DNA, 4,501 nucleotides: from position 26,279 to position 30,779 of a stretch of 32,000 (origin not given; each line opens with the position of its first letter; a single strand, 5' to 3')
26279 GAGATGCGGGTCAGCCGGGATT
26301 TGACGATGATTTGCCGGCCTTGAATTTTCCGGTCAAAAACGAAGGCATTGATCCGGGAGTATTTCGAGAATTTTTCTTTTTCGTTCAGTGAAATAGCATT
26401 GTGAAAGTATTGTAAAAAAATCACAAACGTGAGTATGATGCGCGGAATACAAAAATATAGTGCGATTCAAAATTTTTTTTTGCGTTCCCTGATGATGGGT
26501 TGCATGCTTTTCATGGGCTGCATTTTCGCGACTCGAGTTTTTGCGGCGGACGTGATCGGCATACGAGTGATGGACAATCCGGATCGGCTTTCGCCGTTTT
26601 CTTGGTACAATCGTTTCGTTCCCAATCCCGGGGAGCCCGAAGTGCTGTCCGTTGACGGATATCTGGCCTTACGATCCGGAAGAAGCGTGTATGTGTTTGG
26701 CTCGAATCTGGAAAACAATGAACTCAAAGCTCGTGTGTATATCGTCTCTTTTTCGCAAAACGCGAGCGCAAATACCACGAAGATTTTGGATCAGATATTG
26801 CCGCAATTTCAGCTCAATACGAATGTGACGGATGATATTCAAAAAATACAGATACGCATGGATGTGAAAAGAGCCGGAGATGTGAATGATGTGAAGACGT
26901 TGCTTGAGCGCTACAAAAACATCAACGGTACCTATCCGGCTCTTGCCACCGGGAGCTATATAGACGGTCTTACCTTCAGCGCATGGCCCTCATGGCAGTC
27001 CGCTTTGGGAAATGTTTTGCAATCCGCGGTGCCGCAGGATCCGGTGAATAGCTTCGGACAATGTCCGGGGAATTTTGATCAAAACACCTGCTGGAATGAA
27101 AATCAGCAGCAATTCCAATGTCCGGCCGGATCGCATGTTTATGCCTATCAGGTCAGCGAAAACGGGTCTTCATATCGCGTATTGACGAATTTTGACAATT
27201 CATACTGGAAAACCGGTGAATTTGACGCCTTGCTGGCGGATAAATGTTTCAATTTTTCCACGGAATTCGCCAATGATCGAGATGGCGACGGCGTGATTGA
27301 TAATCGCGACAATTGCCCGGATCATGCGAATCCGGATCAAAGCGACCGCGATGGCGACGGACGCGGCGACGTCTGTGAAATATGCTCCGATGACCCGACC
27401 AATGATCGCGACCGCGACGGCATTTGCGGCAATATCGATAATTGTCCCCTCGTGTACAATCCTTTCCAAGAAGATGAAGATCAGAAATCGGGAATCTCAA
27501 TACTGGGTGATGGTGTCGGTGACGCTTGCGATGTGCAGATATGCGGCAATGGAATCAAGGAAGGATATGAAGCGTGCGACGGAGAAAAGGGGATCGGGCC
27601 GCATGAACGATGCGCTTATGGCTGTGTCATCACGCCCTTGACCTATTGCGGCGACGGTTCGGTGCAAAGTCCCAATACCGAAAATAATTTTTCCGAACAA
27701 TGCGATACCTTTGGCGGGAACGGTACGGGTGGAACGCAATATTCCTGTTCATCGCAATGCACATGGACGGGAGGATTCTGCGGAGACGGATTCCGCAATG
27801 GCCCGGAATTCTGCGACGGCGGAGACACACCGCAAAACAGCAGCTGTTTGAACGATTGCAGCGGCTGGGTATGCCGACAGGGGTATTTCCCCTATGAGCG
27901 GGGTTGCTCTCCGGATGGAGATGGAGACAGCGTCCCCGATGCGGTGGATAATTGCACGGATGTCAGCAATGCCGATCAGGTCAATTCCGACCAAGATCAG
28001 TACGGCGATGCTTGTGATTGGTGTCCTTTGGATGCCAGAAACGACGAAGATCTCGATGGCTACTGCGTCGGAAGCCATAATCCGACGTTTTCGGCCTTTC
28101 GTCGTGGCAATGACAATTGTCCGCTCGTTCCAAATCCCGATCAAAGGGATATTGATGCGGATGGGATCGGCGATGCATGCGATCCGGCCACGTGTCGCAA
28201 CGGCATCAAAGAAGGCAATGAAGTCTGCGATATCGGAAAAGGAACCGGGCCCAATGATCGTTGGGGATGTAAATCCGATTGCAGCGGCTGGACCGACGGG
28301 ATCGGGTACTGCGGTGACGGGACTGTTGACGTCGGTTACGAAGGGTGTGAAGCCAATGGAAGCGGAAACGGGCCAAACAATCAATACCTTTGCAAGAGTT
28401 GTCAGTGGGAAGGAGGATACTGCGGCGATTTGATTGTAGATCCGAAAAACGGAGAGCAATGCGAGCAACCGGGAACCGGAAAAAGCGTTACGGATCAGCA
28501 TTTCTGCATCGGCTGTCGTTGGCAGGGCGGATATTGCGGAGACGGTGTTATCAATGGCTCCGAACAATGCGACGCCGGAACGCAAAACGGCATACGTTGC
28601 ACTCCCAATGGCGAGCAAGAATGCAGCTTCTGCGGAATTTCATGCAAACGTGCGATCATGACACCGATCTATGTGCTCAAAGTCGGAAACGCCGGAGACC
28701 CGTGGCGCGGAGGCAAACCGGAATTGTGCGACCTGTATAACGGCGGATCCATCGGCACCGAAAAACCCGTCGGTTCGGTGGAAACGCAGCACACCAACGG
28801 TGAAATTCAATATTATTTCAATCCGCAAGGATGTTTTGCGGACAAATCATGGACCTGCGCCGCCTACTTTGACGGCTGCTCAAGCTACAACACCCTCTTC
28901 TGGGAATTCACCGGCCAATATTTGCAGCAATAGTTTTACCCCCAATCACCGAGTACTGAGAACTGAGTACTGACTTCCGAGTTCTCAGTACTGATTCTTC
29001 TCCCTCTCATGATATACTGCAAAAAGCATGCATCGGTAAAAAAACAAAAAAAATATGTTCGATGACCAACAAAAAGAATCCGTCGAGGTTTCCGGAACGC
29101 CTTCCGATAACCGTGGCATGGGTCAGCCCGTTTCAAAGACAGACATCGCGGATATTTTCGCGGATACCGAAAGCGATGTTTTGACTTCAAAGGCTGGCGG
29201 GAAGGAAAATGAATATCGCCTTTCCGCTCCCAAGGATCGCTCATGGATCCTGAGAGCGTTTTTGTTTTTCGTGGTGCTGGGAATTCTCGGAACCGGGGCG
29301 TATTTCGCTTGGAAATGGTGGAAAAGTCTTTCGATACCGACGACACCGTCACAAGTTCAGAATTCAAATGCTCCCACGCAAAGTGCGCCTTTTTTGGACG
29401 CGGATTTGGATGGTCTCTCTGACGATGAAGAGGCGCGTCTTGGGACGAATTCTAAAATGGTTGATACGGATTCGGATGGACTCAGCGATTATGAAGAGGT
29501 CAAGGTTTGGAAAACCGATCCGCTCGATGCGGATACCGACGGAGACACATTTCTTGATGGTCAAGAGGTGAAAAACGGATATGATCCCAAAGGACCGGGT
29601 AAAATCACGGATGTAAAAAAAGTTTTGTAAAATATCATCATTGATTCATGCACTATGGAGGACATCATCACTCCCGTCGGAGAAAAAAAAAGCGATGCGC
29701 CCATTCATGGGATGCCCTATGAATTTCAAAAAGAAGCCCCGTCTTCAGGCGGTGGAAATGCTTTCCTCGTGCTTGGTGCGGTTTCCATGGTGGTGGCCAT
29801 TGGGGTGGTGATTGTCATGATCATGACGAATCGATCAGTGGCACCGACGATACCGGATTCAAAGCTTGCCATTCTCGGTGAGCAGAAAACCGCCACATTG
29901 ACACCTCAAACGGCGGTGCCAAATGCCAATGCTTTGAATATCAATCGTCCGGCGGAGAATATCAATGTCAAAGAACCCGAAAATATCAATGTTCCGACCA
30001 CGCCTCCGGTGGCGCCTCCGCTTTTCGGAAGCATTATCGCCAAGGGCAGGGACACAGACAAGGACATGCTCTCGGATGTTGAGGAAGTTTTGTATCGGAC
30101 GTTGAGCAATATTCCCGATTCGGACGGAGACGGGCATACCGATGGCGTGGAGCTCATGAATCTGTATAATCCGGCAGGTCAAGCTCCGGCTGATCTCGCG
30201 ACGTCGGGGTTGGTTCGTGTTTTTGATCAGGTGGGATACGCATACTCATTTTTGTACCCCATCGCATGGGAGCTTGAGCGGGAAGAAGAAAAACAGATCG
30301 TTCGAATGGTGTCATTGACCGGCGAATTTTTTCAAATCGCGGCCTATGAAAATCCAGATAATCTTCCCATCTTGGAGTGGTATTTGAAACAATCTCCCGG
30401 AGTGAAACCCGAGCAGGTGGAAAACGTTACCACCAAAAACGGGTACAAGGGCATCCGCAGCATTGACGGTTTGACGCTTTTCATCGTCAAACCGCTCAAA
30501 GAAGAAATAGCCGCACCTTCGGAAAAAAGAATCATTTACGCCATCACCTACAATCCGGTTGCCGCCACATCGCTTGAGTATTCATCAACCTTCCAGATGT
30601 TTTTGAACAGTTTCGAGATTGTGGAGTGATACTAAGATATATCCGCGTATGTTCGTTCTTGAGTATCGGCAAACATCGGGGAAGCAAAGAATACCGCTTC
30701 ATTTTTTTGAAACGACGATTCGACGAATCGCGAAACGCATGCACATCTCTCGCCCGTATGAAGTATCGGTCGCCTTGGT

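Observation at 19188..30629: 11.4-kb co-directional locus of six exported proteins built around pilin-like anchors: candidate undescribed cell-surface attachment or envelope system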

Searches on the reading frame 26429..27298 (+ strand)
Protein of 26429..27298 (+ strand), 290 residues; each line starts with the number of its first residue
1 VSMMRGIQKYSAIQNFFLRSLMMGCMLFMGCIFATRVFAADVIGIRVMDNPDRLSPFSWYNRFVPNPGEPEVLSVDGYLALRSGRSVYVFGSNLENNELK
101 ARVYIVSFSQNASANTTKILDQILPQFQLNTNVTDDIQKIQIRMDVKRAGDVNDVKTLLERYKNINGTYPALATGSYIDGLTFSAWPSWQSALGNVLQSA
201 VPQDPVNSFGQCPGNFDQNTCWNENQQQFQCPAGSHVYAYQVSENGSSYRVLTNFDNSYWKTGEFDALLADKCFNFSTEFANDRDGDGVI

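Call 41: search_protein_families(library=pfam, proteins=[window:26429-27298:+], max_evalue=1)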
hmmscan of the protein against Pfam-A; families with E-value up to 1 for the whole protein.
window:26429-27298:+ (290 aa): 2 families
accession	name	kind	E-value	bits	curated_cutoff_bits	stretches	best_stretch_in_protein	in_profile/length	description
PF02793.27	HRM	-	0.028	15.3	26.2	0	211-236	3-32/66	Hormone receptor domain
PF08558.16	TRF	-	0.071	13.1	25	1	97-144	128-183/239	Telomere repeat binding factor (TRF)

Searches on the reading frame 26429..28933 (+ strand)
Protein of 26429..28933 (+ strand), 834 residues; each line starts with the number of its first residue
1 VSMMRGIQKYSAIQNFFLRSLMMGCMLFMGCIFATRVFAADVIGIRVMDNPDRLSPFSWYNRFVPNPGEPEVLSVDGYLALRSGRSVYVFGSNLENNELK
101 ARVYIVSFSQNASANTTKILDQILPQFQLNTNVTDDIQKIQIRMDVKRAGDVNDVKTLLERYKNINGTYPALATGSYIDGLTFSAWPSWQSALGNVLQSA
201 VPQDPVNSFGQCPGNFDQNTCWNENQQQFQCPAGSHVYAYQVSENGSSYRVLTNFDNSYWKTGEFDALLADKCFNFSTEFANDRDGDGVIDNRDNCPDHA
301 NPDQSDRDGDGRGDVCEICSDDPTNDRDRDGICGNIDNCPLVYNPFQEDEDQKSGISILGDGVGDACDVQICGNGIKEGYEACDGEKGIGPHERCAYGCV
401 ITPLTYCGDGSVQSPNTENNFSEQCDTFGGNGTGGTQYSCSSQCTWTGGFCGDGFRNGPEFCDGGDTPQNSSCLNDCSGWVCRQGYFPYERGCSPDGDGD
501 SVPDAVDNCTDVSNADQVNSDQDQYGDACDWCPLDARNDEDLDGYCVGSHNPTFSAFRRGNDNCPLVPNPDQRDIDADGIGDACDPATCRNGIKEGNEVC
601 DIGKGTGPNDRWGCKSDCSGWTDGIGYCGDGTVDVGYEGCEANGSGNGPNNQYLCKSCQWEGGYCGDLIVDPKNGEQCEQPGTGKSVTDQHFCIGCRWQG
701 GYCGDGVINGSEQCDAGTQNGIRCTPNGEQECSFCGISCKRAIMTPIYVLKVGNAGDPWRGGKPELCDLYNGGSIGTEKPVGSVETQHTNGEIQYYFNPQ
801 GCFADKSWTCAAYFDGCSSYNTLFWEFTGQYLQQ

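Call 4: search_protein_families(library=pfam, proteins=[window:26429-28933:+], max_evalue=0.01)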
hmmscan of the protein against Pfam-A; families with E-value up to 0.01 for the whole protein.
window:26429-28933:+ (834 aa): 1 family
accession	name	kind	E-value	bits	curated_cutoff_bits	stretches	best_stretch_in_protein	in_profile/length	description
PF02412.23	TSP_3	-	4e-14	52.5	25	3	306-347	2-36/36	Thrombospondin type 3 repeat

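Call 6: search_protein_families(library=ncbifam, proteins=[window:26429-28933:+], max_evalue=0.01)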
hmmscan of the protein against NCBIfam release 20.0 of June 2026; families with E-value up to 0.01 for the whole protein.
window:26429-28933:+ (834 aa): 2 families
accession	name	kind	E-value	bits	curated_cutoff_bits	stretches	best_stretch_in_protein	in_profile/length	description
NF047638.1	throspo3_MtsC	equivalog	6.1e-27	94.6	350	2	495-617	65-191/428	cell-cell cohesion MYXO-CTERM protein MtsC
NF045500.1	Omp28_seleno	equivalog_domain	4e-25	89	200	4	279-321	270-312/377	Omp28-related selenoprotein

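Call 33: search_solved_structures(query=window:26429-28933:+, max_evalue=1)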
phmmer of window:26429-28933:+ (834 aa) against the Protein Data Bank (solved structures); distinct sequences matched with E-value up to 1: 4.
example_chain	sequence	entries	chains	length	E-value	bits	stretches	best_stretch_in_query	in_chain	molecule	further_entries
3fby_A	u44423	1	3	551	1.4e-23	86.5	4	493-585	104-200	Cartilage oligomeric matrix protein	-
2rhp_A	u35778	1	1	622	2.5e-14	55.9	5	283-317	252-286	Thrombospondin-2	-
1yo8_A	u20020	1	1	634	7.7e-14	54.3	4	283-317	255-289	thrombospondin-2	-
1ux6_A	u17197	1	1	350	1e-08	37.3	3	282-347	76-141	THROMBOSPONDIN-1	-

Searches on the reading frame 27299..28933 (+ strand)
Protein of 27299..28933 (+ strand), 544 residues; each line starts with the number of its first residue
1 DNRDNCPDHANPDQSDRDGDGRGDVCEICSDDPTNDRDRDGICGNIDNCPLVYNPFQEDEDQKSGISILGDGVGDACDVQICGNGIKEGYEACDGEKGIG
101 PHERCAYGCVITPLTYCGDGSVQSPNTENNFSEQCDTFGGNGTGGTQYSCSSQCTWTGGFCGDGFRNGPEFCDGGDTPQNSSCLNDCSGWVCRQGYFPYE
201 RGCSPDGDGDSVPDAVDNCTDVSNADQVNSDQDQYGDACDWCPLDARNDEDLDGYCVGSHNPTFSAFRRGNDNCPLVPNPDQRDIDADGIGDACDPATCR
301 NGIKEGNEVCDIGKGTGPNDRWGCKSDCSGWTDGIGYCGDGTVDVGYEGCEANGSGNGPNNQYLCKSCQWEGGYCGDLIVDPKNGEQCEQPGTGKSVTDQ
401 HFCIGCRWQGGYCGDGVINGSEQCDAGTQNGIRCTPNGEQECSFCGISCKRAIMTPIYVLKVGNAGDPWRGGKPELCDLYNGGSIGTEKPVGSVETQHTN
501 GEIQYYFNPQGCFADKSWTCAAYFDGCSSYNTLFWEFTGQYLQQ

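Call 41: search_protein_families(library=pfam, proteins=[window:27299-28933:+], max_evalue=1)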
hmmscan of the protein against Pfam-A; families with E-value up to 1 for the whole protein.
window:27299-28933:+ (544 aa): 1 family
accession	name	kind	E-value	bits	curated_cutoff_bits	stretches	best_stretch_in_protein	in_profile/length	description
PF02412.23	TSP_3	-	6.1e-11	42.3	25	3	16-57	2-36/36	Thrombospondin type 3 repeat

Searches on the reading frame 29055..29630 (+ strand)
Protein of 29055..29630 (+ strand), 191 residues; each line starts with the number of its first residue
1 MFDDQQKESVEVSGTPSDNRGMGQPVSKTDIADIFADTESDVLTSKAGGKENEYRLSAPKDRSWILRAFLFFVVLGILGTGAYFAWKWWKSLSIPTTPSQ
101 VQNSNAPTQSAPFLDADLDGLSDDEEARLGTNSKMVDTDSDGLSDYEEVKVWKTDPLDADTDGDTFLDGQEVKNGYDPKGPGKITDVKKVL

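Call 4: search_protein_families(library=pfam, proteins=[window:29055-29630:+], max_evalue=0.01)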
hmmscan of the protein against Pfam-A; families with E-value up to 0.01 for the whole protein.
window:29055-29630:+ (191 aa): 2 families
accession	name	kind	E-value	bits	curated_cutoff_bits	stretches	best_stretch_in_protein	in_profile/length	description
PF18884.5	TSP3_bac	-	2.2e-13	50.2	25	2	137-159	1-22/22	Bacterial TSP3 repeat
PF17258.7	DUF5324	-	0.0041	17.3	27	1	65-92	154-181/220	Family of unknown function (DUF5324)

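Call 6: search_protein_families(library=ncbifam, proteins=[window:29055-29630:+], max_evalue=0.01)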
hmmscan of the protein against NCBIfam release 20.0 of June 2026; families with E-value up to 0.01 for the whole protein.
window:29055-29630:+ (191 aa): 2 families
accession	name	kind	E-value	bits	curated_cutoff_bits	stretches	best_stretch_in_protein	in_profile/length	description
NF033765.2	gliding_CglD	equivalog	1.6e-08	32.9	400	1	114-182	176-251/1124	adventurous gliding motility lipoprotein CglD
NF047639.1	throspo3_MtsD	equivalog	4.5e-07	28.4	800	1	107-179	452-528/651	cell-cell cohesion protein MtsD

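Call 41: search_protein_families(library=pfam, proteins=[window:29055-29630:+], max_evalue=1)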
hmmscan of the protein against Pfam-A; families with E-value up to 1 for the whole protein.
window:29055-29630:+ (191 aa): 4 families
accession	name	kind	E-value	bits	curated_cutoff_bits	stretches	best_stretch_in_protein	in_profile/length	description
PF18884.5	TSP3_bac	-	2.2e-13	50.2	25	2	137-159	1-22/22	Bacterial TSP3 repeat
PF17258.7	DUF5324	-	0.0041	17.3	27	1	65-92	154-181/220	Family of unknown function (DUF5324)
PF03495.19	Binary_toxB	-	0.45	11.2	25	0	115-173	2-61/78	Clostridial binary toxin B/anthrax toxin PA Ca-binding domain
PF13405.12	EF-hand_6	-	0.48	10.8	25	0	160-175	10-25/30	EF-hand domain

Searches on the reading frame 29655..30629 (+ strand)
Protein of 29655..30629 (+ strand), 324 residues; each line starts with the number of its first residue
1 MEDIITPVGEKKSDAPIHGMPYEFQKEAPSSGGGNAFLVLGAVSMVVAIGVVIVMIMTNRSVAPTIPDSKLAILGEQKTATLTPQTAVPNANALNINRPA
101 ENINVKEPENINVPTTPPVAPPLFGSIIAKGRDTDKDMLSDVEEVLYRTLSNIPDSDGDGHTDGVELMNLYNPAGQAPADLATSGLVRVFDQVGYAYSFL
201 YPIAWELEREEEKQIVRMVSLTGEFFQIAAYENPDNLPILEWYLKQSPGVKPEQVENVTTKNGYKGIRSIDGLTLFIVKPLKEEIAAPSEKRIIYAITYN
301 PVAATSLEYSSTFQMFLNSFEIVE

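Call 4: search_protein_families(library=pfam, proteins=[window:29655-30629:+], max_evalue=0.01)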
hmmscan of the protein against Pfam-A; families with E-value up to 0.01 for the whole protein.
window:29655-30629:+ (324 aa): 0 families

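Call 6: search_protein_families(library=ncbifam, proteins=[window:29655-30629:+], max_evalue=0.01)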
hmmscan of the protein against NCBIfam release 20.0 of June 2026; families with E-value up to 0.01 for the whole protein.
window:29655-30629:+ (324 aa): 2 families
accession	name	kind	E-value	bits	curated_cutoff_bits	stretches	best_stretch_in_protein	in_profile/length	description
NF047639.1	throspo3_MtsD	equivalog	7.3e-05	21.1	800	1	130-185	457-512/651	cell-cell cohesion protein MtsD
NF033765.2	gliding_CglD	equivalog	0.0032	15.3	400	1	120-169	253-302/1124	adventurous gliding motility lipoprotein CglD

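Call 9: search_protein_families(library=pfam, proteins=[window:29655-30629:+], max_evalue=10)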
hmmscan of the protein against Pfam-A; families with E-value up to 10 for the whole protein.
window:29655-30629:+ (324 aa): 2 families
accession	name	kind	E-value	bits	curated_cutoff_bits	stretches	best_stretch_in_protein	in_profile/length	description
PF18933.6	PsbP_2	-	0.35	11.3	27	1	194-224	51-82/184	PsbP-like protein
PF18884.5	TSP3_bac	-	2.7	8.4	25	1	155-167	1-13/22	Bacterial TSP3 repeat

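Call 35: find_homologous_proteins(query=window:29655-30629:+)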
Query window:29655-30629:+ (324 aa): 19 proteins with E <= 0.001 among 2350 candidates.
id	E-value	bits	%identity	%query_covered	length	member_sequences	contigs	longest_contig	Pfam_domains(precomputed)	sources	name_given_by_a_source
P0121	9.9e-210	713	100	100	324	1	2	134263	-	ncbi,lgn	-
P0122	8.0e-39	152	36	78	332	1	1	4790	PF18884.6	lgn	-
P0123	1.1e-31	128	32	90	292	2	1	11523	PF18884.6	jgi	jgi:hypothetical protein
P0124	5.4e-31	126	37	60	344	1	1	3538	PF18884.6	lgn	-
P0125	2.2e-25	108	38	58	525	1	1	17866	PF18884.6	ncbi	ncbi:MAG: thrombospondin type 3 repeat-containing protein [bacterium]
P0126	2.7e-23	101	33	65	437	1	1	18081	PF18884.6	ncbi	-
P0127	5.1e-22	97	28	86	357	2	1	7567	PF18884.6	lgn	-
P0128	1.5e-21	95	27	97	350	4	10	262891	-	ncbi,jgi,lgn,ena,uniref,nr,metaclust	ncbi:hypothetical protein A2331_06935 [Candidatus Falkowbacteria bacterium RIFOXYB2_FULL_34_18]|unir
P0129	3.4e-21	94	35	60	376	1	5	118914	-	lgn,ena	-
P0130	1.1e-20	92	26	96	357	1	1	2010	-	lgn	-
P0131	1.4e-18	85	34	58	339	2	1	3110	-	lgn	-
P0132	2.7e-18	84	36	59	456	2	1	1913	-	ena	-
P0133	1.7e-15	75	35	60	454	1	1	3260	-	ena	-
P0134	2.0e-15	75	27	48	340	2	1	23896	-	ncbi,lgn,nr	ncbi:MAG TPA: hypothetical protein VMD74_05155 [Candidatus Methylomirabilis sp.]|nr:hypothetical pro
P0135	1.1e-14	73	29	59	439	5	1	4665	PF18884.6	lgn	-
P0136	1.9e-14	72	30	60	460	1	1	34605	PF18884.6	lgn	-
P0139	9.2e-5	40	27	41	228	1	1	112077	PF18884.6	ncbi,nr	ncbi:hypothetical protein HYV73_01505 [Candidatus Uhrbacteria bacterium]|nr:hypothetical protein [Ca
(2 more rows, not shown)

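Call 51: predict_structure(alignment_id=A3)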
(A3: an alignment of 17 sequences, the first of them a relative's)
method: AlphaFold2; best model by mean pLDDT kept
length: 324 residues; sequences in the alignment: 17
mean_pLDDT: 76.5   pTM: 0.62
mean pLDDT of the five models: 76.5, 76.4, 75.1, 74.4, 72.6
residues with pLDDT >= 90: 158; 70-90: 54; 50-70: 40; < 50: 72
segments of 3 or more residues with pLDDT < 50: 1-14, 26-33, 69-97, 106-124
pLDDT, mean of each block of 10 residues (from residue 1): 45 52 51 61 89 80 50 44 37 42 51 42 63 96 96 95 94 81 93 91 93 89 95 92 95 95 93 93 65 94 93 95 87
secondary structure, 60 per line:
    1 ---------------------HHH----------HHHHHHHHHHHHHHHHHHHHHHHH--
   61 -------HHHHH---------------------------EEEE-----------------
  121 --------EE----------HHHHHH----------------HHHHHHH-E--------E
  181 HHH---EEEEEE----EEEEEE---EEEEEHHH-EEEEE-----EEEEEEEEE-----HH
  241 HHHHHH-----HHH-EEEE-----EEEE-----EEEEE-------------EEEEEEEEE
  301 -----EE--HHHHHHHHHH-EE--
elements in order: H35-58 H68-72 E100-103 H141-146 H163-169 E187-192 E197-202 E206-210 E215-219 E225-233 H239-246 E256-259 E265-268 E274-278 E292-300 H310-319

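Call 54: fold_search(model_id=the predicted structure, library=pdb)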
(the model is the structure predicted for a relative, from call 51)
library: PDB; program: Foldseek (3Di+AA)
matches with E <= 10: 951; with E <= 0.001: 4
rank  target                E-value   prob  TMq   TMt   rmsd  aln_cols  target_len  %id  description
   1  1eq6                  4.3e-04  1.00  0.26  0.39   6.7       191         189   12  1.9 ANGSTROM RESOLUTION CRYSTAL STRUCTURE OF THE SACCHAROMYCES CEREVISIAE RAN-BINDING PROTEIN MOG1P (released 2000-05-27)
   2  2lnj_MODEL_1_A        5.1e-04  1.00  0.26  0.44   5.6       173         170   14  Solution Structure of Cyanobacterial PsbP (CyanoP) from Synechocystis sp. PCC 6803 (released 2012-06-06)
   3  4luq_D                6.9e-04  0.99  0.20  0.40   9.8       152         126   10  Crystal structure of virulence effector Tse3 in complex with neutralizer Tsi3 (released 2013-09-18)
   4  3wa5_B                9.8e-04  0.98  0.20  0.40   9.8       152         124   10  Crystal Structure of type VI peptidoglycan muramidase effector Tse3 in complex with its cognate immunity protein Tsi3 (released 2013-10-02)
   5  2xb3                  1.2e-03  1.00  0.26  0.48   7.1       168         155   10  The Structure of Cyanobacterial PsbP (released 2010-08-25)
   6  4luq_C                1.7e-03  0.97  0.20  0.41   9.8       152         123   10  Crystal structure of virulence effector Tse3 in complex with neutralizer Tsi3 (released 2013-09-18)
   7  9grx_0                3.1e-03  0.99  0.26  0.47   6.9       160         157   11  NDH-PSI-LHCI supercomplex from S. oleracea (released 2025-02-12)
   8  4n80_B                3.1e-03  0.95  0.20  0.41   9.8       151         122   10  Crystal structure of Tse3-Tsi3 complex (released 2014-04-23)
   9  7pi0_P                3.7e-03  1.00  0.28  0.44   6.9       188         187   13  Unstacked compact Dunaliella PSII (released 2022-08-17)
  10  4n7s_B                6.3e-03  0.91  0.19  0.41   9.8       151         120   10  Crystal structure of Tse3-Tsi3 complex with Zinc ion (released 2014-04-23)
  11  8z9d_P                1.2e-02  0.97  0.26  0.41   7.4       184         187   11  cryo-EM structure of PSII-LHCII megacomplex from spinach (released 2024-11-13)
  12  3ig2_D                2.4e-02  0.28  0.14  0.20  11.9       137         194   13  The Crystal Structure of a Putative Phenylalanyl-tRNA synthetase (PheRS) beta chain domain from Bacteroides fragilis t (released 2009-09-01)
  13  3ig2_A                3.3e-02  0.30  0.14  0.21   9.7       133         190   13  The Crystal Structure of a Putative Phenylalanyl-tRNA synthetase (PheRS) beta chain domain from Bacteroides fragilis t (released 2009-09-01)
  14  3ig2_B                3.5e-02  0.21  0.14  0.20  14.7       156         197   13  The Crystal Structure of a Putative Phenylalanyl-tRNA synthetase (PheRS) beta chain domain from Bacteroides fragilis t (released 2009-09-01)
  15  2zio                  5.2e-02  0.28  0.13  0.16  10.9       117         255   15  Crystal structure of the catalytic domain of pyrrolysyl-tRNA synthetase in complex with AlocLys-AMP and PNP (released 2008-12-02)
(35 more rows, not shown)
